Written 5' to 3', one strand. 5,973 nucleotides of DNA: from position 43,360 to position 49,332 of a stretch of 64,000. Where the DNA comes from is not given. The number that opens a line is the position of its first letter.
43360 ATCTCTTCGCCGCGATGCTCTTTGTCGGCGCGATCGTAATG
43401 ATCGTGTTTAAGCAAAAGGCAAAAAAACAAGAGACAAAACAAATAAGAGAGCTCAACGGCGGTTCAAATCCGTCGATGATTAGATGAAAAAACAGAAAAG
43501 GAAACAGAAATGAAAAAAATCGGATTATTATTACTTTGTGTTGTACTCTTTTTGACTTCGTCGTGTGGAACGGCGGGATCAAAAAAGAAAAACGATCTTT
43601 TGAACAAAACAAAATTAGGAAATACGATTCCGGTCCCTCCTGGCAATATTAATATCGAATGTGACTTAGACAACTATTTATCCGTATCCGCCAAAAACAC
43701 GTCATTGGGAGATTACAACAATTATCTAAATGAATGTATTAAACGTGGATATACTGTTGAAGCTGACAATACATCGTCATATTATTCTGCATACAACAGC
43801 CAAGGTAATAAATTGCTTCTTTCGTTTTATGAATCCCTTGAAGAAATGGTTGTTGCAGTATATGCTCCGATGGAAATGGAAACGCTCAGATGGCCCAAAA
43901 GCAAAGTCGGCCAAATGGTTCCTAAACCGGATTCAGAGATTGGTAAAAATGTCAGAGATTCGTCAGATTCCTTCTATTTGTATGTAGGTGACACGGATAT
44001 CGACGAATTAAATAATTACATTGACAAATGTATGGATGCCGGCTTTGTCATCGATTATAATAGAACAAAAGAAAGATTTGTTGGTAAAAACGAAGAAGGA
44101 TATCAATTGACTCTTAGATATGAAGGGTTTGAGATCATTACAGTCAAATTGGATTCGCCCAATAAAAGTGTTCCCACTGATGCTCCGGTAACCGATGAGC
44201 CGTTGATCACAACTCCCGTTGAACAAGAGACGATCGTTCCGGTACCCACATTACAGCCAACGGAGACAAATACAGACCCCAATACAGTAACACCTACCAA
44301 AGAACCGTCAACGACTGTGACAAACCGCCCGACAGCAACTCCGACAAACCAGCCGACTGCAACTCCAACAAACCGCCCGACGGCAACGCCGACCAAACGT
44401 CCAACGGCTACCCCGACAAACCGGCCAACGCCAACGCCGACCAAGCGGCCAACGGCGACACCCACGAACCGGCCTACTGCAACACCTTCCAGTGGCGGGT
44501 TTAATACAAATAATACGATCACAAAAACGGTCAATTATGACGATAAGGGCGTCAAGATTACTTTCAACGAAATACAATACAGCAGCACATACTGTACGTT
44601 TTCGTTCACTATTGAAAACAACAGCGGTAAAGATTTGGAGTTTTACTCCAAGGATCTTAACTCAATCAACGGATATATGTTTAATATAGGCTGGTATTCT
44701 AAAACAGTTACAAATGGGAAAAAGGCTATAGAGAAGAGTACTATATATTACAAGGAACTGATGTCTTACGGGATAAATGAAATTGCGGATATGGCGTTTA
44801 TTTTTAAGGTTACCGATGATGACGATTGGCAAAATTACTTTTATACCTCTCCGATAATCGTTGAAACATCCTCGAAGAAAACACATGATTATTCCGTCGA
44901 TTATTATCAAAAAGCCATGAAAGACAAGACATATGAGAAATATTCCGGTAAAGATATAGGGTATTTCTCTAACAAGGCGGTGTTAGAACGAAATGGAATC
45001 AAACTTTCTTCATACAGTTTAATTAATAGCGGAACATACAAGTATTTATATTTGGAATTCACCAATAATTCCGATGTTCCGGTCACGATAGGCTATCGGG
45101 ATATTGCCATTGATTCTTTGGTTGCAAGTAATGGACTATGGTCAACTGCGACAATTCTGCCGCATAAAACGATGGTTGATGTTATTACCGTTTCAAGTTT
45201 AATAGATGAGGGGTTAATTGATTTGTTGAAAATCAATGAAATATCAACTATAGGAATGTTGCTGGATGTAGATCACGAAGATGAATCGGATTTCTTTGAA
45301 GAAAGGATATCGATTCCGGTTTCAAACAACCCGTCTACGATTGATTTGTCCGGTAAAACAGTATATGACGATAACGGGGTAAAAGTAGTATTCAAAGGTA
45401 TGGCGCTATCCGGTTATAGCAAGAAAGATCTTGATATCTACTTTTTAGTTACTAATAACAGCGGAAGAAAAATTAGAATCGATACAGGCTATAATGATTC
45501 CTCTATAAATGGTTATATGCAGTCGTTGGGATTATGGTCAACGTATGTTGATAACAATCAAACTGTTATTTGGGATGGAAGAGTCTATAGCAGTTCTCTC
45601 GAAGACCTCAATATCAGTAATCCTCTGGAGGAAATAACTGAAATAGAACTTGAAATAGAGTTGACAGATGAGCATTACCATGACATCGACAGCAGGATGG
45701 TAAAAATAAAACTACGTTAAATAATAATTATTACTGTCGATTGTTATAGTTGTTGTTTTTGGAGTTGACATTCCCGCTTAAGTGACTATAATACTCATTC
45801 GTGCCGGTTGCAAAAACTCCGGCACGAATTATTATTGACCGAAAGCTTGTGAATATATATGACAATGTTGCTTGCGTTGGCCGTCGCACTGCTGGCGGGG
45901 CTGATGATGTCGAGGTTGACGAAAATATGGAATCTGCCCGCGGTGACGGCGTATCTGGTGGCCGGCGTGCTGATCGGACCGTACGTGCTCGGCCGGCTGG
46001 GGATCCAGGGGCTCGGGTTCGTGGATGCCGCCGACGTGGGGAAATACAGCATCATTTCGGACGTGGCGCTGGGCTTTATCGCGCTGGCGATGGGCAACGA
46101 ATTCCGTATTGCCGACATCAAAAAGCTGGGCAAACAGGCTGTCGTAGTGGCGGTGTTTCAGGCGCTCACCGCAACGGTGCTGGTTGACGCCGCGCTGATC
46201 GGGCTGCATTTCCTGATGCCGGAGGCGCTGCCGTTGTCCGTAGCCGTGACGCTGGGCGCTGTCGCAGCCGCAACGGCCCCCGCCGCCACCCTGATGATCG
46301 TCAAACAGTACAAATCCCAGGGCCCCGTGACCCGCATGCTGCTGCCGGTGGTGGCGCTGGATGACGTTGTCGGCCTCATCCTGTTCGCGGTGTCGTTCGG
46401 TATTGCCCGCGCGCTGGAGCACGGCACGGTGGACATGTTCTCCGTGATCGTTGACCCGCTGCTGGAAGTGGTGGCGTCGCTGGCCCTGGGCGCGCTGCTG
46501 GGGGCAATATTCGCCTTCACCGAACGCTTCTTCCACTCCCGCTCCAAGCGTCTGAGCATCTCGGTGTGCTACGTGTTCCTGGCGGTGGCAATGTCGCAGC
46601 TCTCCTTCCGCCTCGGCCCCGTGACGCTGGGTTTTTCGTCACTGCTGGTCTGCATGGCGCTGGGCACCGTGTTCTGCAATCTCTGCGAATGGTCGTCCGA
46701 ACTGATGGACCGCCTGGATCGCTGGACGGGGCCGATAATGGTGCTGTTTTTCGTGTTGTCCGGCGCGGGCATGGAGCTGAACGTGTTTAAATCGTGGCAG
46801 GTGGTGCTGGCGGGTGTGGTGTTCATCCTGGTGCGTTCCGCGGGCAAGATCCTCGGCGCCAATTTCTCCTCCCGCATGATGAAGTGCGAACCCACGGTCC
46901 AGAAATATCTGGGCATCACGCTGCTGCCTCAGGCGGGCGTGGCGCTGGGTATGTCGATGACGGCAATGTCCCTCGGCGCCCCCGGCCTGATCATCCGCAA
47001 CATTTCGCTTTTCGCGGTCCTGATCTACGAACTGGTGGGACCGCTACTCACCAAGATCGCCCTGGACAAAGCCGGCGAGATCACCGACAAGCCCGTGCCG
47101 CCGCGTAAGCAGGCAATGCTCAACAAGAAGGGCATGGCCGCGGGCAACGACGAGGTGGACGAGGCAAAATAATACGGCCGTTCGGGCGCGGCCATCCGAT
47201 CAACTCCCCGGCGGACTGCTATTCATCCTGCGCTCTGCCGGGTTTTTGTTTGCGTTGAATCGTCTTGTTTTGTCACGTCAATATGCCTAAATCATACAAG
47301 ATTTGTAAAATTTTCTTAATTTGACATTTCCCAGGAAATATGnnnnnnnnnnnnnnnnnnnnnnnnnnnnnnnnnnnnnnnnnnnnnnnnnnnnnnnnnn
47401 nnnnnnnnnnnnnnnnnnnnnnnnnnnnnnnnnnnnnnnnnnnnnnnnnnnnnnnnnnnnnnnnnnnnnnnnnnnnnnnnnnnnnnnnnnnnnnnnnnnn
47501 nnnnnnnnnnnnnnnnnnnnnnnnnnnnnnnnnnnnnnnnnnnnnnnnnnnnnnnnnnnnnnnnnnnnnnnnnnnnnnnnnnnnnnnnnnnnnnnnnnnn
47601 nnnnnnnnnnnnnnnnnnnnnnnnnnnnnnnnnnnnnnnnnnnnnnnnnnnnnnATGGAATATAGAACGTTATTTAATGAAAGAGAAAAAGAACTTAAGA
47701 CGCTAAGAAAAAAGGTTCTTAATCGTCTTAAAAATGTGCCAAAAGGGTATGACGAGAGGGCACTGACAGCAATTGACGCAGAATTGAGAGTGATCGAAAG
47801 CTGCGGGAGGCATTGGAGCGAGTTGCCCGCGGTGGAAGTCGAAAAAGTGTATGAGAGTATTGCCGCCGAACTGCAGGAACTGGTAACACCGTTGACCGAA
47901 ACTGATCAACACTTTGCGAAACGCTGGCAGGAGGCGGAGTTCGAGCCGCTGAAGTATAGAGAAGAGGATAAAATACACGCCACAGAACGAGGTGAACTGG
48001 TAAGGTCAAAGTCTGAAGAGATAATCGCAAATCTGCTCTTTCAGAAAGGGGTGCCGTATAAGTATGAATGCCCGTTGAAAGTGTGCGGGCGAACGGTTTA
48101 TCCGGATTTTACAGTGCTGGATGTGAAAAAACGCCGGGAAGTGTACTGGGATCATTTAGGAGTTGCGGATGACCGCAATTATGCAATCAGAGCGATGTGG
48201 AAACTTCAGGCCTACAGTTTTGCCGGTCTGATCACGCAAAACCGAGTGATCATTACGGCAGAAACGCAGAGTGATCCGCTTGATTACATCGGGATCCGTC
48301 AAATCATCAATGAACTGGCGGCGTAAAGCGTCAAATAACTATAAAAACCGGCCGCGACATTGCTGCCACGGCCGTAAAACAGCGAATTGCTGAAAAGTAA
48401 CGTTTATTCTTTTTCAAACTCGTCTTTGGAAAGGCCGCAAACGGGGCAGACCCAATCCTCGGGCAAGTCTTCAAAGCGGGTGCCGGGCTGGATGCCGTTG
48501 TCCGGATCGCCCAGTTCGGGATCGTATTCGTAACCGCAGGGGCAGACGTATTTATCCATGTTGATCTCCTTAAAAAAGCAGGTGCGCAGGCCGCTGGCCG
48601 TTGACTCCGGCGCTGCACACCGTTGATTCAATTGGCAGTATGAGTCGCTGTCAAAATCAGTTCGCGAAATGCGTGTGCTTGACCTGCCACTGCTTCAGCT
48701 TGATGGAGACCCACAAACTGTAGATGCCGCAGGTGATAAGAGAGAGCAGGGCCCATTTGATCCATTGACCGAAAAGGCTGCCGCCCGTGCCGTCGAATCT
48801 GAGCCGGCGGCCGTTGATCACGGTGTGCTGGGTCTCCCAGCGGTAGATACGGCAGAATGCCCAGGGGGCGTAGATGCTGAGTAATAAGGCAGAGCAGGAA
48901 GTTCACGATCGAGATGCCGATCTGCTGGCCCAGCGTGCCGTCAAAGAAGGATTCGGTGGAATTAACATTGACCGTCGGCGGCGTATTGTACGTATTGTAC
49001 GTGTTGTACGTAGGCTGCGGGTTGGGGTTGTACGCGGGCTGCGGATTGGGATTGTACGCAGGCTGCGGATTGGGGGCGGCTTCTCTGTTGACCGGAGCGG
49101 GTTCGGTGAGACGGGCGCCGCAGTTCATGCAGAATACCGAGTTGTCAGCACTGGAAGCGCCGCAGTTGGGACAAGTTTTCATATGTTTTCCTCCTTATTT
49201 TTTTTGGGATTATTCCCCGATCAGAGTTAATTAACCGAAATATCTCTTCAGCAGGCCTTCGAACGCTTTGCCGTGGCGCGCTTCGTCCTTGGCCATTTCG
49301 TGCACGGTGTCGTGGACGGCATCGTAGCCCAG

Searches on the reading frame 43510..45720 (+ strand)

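Call 80: search_protein_families(library=pfam, proteins=[window:43510-45720:+], max_evalue=0.00001)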
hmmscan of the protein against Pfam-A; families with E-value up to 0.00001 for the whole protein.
window:43510-45720:+ (736 aa): 1 family
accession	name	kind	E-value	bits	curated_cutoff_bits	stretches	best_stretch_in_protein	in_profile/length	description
PF20234.3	DUF6591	-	5.3e-46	157.7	27.1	2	122-231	1-110/228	Family of unknown function (DUF6591)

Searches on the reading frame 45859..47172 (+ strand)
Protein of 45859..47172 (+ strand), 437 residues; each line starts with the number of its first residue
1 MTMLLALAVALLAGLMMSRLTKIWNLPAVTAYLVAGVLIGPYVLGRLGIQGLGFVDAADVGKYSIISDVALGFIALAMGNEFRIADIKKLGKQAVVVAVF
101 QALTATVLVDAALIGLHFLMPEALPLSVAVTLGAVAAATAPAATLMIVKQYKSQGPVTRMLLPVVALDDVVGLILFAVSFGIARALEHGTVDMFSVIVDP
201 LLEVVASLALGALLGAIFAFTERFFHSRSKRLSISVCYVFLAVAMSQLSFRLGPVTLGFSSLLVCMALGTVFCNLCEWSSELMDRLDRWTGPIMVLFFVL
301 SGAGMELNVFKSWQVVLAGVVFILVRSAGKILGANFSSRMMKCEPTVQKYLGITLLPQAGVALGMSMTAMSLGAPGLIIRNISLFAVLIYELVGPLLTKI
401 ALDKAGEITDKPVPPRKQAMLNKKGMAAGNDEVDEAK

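Call 41: search_protein_families(library=pfam, proteins=[window:45859-47172:+])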
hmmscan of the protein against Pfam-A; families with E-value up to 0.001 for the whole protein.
window:45859-47172:+ (437 aa): 1 family
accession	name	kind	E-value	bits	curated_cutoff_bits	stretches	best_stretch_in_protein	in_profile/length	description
PF00999.27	Na_H_Exchanger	-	6.4e-29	101.4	26.2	1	8-401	2-372/375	Sodium/hydrogen exchanger, transmembrane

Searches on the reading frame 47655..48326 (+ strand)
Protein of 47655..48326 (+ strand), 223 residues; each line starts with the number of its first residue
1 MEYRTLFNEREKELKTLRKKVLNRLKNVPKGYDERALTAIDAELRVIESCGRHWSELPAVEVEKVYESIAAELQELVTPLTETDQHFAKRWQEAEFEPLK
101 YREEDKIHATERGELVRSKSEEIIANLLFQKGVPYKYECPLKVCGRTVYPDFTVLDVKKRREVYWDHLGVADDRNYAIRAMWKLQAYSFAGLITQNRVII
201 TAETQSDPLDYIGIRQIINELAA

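Call 41: search_protein_families(library=pfam, proteins=[window:47655-48326:+])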
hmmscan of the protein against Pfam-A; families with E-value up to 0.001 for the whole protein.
window:47655-48326:+ (223 aa): 0 families

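Call 81: search_protein_families(library=ncbifam, proteins=[window:47655-48326:+], max_evalue=0.01)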
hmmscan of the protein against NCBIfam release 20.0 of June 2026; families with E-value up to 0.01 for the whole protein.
window:47655-48326:+ (223 aa): 0 families

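Call 82: search_solved_structures(query=window:47655-48326:+, max_evalue=1)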
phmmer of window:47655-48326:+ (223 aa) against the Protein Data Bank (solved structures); distinct sequences matched with E-value up to 1: 0.

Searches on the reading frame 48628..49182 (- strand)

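Call 41: search_protein_families(library=pfam, proteins=[window:48628-49182:-])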
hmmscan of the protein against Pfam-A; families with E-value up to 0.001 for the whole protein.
window:48628-49182:- (184 aa): 3 families
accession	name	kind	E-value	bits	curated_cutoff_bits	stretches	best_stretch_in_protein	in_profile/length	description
PF13240.11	Zn_Ribbon_1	-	4.1e-07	30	25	1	4-25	2-23/23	zinc-ribbon domain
PF13248.11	Zn_ribbon_3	-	2e-06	27.5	27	1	1-25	2-26/26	zinc-ribbon domain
PF12773.13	DZR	-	0.00016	22.2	27.3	1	4-25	1-22/45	Double zinc ribbon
